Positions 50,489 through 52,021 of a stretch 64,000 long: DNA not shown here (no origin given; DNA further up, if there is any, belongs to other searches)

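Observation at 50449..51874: SAM-I riboswitch controlling a ThrC-like PLP enzyme rather than a classical Met/SAM gene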

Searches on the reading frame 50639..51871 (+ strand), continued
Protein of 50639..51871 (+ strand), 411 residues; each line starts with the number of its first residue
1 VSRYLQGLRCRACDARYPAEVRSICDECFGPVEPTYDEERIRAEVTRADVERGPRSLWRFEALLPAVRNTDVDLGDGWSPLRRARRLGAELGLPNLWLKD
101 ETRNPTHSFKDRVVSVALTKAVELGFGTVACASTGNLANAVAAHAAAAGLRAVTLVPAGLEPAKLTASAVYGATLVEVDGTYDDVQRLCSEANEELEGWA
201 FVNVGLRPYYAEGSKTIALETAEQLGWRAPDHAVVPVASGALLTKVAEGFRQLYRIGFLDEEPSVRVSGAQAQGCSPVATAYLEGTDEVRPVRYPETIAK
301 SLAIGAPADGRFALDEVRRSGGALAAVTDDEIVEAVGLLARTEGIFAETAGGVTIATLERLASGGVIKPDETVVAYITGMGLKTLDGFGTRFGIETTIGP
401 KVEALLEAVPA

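Call 42: search_solved_structures(query=window:50639-51871:+, max_evalue=1e-30, show_alignments=5)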
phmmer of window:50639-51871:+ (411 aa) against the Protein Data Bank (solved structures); distinct sequences matched with E-value up to 1e-30: 5.
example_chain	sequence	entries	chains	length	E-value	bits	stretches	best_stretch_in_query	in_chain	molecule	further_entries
2zsj_A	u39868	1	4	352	1.4e-56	195.5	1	59-386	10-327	Threonine synthase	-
1uim_A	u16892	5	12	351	1e-51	179.5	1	55-409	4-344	Threonine Synthase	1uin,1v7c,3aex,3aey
2d1f_A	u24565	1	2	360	3.2e-49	171.3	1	70-386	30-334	Threonine synthase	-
6cgq_A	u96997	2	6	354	8e-49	170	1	59-384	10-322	Threonine synthase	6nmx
1e5x_A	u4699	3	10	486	7.9e-34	120.6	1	59-384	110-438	THREONINE SYNTHASE | THREONINE SYNTHASE 1, CHLOROPLASTIC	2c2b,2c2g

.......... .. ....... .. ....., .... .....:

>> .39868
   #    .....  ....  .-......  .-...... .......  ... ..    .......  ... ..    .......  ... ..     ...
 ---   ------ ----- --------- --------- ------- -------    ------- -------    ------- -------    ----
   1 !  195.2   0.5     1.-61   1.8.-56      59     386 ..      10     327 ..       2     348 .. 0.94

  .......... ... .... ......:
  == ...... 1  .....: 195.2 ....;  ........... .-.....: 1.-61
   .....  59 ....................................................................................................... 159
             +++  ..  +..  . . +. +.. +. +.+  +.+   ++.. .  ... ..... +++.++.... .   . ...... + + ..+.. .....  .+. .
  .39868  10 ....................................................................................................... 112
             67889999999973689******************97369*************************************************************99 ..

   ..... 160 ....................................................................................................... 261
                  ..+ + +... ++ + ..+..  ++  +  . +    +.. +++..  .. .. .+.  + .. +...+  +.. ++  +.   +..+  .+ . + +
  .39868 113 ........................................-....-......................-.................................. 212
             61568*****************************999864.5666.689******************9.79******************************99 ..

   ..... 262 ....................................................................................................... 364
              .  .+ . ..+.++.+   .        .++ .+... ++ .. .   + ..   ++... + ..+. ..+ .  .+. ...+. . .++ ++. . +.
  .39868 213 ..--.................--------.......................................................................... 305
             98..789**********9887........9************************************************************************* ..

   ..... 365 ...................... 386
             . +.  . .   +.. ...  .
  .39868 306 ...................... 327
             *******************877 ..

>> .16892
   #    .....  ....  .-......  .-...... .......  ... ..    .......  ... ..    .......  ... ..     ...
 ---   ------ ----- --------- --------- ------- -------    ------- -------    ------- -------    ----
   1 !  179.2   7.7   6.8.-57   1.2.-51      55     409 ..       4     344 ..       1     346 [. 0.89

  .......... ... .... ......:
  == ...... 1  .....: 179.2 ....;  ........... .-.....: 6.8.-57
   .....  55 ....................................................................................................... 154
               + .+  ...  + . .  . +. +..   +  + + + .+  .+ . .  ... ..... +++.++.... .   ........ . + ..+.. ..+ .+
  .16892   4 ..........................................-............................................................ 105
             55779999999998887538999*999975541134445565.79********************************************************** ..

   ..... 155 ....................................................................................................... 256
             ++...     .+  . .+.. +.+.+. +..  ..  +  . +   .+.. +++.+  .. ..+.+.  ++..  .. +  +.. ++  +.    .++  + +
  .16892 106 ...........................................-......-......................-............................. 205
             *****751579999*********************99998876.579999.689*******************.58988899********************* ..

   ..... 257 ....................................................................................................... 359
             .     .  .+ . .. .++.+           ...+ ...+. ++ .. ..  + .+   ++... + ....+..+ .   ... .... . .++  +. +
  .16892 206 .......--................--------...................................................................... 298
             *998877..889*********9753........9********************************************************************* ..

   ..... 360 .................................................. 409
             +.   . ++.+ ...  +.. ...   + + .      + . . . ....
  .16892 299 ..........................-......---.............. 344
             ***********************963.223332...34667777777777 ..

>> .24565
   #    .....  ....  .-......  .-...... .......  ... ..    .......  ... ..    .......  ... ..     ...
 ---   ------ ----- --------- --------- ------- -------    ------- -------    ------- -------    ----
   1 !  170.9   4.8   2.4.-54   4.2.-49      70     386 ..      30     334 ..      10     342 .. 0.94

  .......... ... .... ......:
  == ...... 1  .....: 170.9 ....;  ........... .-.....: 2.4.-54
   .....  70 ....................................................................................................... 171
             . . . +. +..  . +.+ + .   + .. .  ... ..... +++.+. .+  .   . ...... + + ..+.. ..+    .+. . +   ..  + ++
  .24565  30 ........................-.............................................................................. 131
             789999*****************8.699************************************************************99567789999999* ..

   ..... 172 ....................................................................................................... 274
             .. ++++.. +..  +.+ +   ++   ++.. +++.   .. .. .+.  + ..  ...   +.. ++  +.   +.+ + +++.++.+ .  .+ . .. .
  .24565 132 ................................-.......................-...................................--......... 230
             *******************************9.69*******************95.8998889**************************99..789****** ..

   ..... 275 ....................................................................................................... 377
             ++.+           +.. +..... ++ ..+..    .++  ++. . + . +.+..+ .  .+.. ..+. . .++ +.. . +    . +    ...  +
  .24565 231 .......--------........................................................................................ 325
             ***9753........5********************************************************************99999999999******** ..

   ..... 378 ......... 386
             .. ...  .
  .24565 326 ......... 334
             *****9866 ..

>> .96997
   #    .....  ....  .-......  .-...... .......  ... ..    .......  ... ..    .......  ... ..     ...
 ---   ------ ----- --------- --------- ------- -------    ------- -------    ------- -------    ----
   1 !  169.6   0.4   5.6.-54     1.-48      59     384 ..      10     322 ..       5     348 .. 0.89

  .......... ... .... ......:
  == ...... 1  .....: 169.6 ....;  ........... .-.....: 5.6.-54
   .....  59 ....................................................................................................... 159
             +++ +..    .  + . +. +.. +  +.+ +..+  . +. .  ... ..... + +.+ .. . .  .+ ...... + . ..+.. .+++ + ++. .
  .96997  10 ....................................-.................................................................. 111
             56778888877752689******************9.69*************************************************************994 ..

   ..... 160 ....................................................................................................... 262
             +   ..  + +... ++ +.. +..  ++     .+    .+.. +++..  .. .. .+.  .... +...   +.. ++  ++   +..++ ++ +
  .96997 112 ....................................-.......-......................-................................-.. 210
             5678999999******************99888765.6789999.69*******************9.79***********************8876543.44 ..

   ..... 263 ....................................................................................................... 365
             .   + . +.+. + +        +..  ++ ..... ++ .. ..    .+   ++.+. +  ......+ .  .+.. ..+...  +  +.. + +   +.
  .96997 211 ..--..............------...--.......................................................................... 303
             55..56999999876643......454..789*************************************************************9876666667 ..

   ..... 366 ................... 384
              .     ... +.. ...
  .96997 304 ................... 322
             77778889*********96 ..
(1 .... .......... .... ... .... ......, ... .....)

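Call 47: find_encoding_contigs(protein=P0016, flank=6000, max_places=1)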
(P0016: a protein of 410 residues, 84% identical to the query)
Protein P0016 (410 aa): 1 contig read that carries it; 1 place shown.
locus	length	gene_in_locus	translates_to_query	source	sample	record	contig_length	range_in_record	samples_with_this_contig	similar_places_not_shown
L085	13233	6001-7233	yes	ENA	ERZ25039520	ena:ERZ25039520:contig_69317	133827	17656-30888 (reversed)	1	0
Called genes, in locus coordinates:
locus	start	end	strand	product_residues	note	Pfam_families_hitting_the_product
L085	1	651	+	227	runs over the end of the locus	PF01645:Glu_synthase, PF01493:GXGXG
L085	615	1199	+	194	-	PF01493:GXGXG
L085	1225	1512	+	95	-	PF13238:AAA_18 (weak)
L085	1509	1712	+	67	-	-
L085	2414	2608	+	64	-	-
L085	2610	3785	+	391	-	PF14361:RsbRD_N, PF17853:GGDEF_2, PF13556:HTH_30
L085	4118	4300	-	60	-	-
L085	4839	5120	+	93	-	PF09656:PGPGW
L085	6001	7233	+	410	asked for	PF00291:PALP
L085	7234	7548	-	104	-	PF13581:HATPase_c_2, PF02518:HATPase_c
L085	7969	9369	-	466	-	PF01590:GAF, PF13185:GAF_2, PF13492:GAF_3 (weak), PF07228:SpoIIE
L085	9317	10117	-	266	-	PF13493:DUF4118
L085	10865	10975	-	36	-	PF00117:GATase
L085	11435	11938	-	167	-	PF00425:Chorismate_bind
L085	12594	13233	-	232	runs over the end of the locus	-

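Call 48: find_encoding_contigs(protein=P0017, flank=6000, max_places=1)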
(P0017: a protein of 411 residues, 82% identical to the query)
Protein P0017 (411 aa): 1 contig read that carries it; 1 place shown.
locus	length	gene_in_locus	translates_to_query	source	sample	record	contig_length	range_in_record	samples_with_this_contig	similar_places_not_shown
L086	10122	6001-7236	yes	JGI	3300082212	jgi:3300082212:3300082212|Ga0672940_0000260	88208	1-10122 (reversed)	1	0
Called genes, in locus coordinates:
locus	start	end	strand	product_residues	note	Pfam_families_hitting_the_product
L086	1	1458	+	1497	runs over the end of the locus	PF00310:GATase_2, PF04898:Glu_syn_central, PF01645:Glu_synthase, PF01493:GXGXG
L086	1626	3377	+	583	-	PF00082:Peptidase_S8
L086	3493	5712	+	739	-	PF20972:MASE9 (faint), PF00989:PAS, PF13188:PAS_8 (weak), PF08448:PAS_4, PF13426:PAS_9, PF00512:HisKA, PF02518:HATPase_c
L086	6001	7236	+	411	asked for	PF00291:PALP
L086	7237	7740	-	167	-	PF12724:Flavodoxin_5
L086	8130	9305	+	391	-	-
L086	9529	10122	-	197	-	?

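Call 49: find_encoding_contigs(protein=P0015, flank=6000, max_places=1)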
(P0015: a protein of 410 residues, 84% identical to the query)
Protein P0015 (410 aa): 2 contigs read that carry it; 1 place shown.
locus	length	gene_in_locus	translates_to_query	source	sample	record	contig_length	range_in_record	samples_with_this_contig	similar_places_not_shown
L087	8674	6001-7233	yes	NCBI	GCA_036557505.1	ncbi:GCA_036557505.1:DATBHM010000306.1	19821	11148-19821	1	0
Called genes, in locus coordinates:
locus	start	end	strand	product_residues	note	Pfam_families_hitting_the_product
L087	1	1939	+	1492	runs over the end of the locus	PF00310:GATase_2, PF04898:Glu_syn_central, PF01645:Glu_synthase, PF01493:GXGXG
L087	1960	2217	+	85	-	-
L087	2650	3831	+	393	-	PF14361:RsbRD_N, PF17853:GGDEF_2, PF13556:HTH_30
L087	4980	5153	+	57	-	PF09656:PGPGW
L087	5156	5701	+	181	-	PF01272:GreA_GreB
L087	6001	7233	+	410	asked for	PF00291:PALP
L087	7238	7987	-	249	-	PF01740:STAS, PF13466:STAS_2, PF13581:HATPase_c_2, PF02518:HATPase_c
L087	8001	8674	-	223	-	PF07228:SpoIIE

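Call 50: find_encoding_contigs(protein=P0007, flank=6000, max_places=1)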
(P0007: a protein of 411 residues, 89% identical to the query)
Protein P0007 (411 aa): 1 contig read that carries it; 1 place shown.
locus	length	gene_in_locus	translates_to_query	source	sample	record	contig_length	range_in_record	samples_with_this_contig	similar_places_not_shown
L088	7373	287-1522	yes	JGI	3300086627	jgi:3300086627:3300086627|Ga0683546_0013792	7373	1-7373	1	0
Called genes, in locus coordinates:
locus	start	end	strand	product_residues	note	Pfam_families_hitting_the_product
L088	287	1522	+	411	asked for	PF00291:PALP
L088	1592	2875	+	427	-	PF10708:DUF2510 (faint)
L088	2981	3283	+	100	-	-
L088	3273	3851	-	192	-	PF00117:GATase, PF07722:Peptidase_C26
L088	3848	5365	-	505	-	PF04715:, PF00425:Chorismate_bind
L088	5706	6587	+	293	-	PF00800:PDT, PF01842:ACT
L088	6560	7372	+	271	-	?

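Call 63: search_dna_similar(query=window:50639-51871:+, collection=plasmids, mode=protein, max_evalue=1e-40, max_rows=25)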
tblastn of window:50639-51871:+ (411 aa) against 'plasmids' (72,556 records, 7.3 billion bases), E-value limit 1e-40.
Records with a match: 20; places in all: 20; records where one place covers at least 80% of the query: 20.
Best place of each record, by identity: <60% 20.
By first word of the organism name: Haloarcula 5; Natrinema 4; Haloterrigena 2; Haladaptatus 2; Nonomuraea 1; Haloprofundus 1; Salinigranum 1; Halomarina 1; Natronococcus 1; Halostella 1; and 1 more.
By predicted mobility (MOB-suite, as given by PLSDB): non-mobilizable 20.
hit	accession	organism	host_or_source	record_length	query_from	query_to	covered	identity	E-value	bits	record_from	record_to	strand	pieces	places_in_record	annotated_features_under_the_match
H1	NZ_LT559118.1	Nonomuraea gerenzanensis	-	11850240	8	389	93%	53.6%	4e-109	359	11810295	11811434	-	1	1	none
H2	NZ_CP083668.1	Haloprofundus halobius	cell culture,salt lake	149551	1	403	98%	37.3%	4e-47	180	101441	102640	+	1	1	thrC: threonine synthase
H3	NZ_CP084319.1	Haloterrigena alkaliphila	Salt lake,Salt lake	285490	4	406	98%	36.4%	5e-49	186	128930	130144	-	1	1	thrC: threonine synthase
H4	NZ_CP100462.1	Salinigranum marinum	cell culture,Saline soil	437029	4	407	98%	36.1%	3e-51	192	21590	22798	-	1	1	thrC: threonine synthase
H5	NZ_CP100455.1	Halomarina sp. BND7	cell culture,sediment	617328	10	389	92%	37.9%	2e-48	184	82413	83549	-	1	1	threonine synthase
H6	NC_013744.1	Haloterrigena turkmenica DSM 5511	-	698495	4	406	98%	35.6%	2e-48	184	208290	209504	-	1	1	thrC: threonine synthase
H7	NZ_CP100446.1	Natrinema caseinilyticum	marine sediment,sediment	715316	4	402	97%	35.7%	6e-44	171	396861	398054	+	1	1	thrC: threonine synthase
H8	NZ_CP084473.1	Natrinema sp. DC36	cell culture,sediment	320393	3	406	98%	35.3%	3e-47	180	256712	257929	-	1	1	thrC: threonine synthase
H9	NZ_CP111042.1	Haladaptatus caseinilyticus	cell culture,sediment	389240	4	386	93%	37.1%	1e-43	169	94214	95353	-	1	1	thrC: threonine synthase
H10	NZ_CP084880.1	Natrinema halophilum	pure culture,salt mine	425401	4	402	97%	35.5%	3e-47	181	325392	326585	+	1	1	thrC: threonine synthase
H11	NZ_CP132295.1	Natronococcus sp. AD-5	cell culture,sediment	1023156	4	402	97%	35.5%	1e-46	179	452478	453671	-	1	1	record has no annotation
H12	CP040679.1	Halostella pelagica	pure culture,isolated from salted brown ...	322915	3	406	98%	35.0%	6e-47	179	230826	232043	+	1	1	record has no annotation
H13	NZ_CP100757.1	Natrinema gelatinilyticum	marine sediment,sediment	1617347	4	402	97%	35.2%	5e-44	171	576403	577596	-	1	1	record has no annotation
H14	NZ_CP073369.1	Haloarcula sinaiiensis ATCC 33800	cell culture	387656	8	383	91%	36.6%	7e-47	179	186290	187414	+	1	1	thrC: threonine synthase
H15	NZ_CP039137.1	Haloarcula marismortui ATCC 43049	Cell culture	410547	8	383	91%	36.6%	7e-47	179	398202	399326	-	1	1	thrC: threonine synthase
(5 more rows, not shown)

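Call 64: get_annotated_region(hit=H1, flank=5000)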
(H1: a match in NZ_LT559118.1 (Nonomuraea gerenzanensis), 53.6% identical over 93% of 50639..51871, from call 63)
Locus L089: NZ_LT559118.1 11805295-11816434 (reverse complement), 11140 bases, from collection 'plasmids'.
description: Nonomuraea gerenzanensis isolate nono1 plasmid I, complete sequence
organism: Nonomuraea gerenzanensis (NCBI taxid 93944)
taxonomy: Bacteria; Actinomycetota; Actinomycetes; Streptosporangiales; Streptosporangiaceae; Nonomuraea; Nonomuraea gerenzanensis
host: -; source: -; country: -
typing (MOB-suite, as given by PLSDB): non-mobilizable
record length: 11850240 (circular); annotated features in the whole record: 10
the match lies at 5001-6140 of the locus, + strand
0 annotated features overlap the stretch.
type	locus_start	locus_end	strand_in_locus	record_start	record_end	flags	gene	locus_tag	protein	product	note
